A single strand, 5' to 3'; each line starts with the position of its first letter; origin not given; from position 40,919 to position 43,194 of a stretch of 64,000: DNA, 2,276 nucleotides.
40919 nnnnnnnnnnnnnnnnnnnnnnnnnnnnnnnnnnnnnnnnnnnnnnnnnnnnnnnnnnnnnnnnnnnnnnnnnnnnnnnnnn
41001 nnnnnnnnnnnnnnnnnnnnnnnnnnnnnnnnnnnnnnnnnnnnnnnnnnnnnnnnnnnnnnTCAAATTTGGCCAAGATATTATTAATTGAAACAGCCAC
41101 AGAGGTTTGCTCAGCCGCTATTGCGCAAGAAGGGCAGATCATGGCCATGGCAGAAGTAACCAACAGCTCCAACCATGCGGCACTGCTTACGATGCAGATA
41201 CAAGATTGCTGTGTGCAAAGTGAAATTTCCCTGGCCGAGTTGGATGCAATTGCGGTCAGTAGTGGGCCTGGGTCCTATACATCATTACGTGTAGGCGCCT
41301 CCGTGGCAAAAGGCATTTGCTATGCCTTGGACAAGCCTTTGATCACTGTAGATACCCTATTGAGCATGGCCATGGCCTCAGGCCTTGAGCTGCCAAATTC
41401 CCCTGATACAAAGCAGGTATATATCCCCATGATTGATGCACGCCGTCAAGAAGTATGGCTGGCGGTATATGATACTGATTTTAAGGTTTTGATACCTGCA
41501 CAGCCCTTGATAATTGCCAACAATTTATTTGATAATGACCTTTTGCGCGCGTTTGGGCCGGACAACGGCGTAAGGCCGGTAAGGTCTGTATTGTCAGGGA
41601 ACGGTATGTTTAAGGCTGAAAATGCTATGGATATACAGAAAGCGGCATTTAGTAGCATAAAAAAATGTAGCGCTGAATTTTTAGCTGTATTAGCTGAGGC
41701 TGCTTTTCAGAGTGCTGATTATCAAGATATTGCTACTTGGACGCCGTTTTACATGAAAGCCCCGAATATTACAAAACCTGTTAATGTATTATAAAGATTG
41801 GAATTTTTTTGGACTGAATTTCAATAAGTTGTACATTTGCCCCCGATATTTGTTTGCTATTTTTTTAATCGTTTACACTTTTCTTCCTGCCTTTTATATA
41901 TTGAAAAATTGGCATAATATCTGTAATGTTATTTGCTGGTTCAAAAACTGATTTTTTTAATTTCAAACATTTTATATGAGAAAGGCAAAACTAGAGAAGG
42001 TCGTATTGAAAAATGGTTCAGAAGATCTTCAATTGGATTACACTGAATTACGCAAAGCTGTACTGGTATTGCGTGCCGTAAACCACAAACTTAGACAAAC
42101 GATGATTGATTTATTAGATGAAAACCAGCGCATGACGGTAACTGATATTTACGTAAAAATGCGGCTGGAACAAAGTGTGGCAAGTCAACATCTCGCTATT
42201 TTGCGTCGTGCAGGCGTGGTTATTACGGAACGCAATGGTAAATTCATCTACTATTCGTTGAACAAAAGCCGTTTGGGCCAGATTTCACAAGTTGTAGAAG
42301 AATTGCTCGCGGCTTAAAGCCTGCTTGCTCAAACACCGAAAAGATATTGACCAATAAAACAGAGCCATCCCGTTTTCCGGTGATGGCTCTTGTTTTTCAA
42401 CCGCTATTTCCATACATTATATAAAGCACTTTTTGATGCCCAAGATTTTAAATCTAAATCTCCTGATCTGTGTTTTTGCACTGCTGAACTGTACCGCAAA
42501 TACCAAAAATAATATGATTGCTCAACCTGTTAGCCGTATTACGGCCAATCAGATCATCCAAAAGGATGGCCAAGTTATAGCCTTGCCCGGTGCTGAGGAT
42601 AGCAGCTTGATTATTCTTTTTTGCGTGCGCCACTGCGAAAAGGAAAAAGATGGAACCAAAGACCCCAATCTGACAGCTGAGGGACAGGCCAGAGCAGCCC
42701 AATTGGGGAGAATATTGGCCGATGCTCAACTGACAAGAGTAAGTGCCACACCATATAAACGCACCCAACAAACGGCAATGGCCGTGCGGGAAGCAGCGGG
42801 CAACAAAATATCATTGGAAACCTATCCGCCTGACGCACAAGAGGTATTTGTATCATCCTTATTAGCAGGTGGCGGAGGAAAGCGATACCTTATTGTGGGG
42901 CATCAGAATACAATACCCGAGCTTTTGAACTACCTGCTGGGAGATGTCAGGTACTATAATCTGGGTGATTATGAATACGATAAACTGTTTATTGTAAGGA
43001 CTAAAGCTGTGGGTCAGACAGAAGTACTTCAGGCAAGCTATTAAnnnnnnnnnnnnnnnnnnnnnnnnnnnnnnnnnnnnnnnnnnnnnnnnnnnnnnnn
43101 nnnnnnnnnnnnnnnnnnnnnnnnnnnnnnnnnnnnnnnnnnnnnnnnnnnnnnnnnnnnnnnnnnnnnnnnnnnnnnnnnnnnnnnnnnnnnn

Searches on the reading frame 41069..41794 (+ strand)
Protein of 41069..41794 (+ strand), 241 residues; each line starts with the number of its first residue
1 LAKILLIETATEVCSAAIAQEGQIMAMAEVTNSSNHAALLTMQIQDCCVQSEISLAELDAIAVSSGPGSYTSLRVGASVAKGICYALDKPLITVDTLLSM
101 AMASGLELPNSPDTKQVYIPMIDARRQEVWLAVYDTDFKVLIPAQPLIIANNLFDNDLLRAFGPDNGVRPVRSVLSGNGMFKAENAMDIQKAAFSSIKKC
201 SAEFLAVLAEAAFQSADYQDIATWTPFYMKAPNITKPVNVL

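Call 22: search_protein_families(library=pfam, proteins=[window:41069-41794:+], max_evalue=0.001)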
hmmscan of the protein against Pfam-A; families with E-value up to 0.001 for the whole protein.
window:41069-41794:+ (241 aa): 1 family
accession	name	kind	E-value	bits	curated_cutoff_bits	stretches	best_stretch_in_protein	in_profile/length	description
PF00814.31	TsaD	-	1.4e-24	87.7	24.8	1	33-144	26-132/264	tRNA N6-adenosine threonylcarbamoyltransferase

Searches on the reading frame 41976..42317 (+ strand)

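Call 22: search_protein_families(library=pfam, proteins=[window:41976-42317:+], max_evalue=0.001)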
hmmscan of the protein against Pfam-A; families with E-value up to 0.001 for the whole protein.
window:41976-42317:+ (113 aa): 2 families
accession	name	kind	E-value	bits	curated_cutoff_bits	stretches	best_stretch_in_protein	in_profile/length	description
PF01022.26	HTH_5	-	2.4e-07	30.9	22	1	42-83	6-46/47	Bacterial regulatory protein, arsR family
PF12840.13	HTH_20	-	0.00032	21.1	27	1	37-82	3-48/51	Helix-turn-helix domain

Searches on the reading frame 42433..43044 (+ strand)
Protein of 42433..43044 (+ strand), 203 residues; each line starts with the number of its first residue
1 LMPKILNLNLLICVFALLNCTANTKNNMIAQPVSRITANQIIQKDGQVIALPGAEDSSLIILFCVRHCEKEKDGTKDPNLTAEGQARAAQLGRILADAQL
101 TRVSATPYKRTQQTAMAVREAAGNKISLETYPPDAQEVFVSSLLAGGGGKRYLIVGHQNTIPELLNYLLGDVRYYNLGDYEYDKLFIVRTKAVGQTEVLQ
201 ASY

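Call 22: search_protein_families(library=pfam, proteins=[window:42433-43044:+], max_evalue=0.001)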
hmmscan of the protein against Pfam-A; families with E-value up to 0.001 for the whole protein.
window:42433-43044:+ (203 aa): 1 family
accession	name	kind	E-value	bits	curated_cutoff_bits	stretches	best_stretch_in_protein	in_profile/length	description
PF00300.27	His_Phos_1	-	3.5e-13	50.1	21.7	1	63-128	2-73/194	Histidine phosphatase superfamily (branch 1)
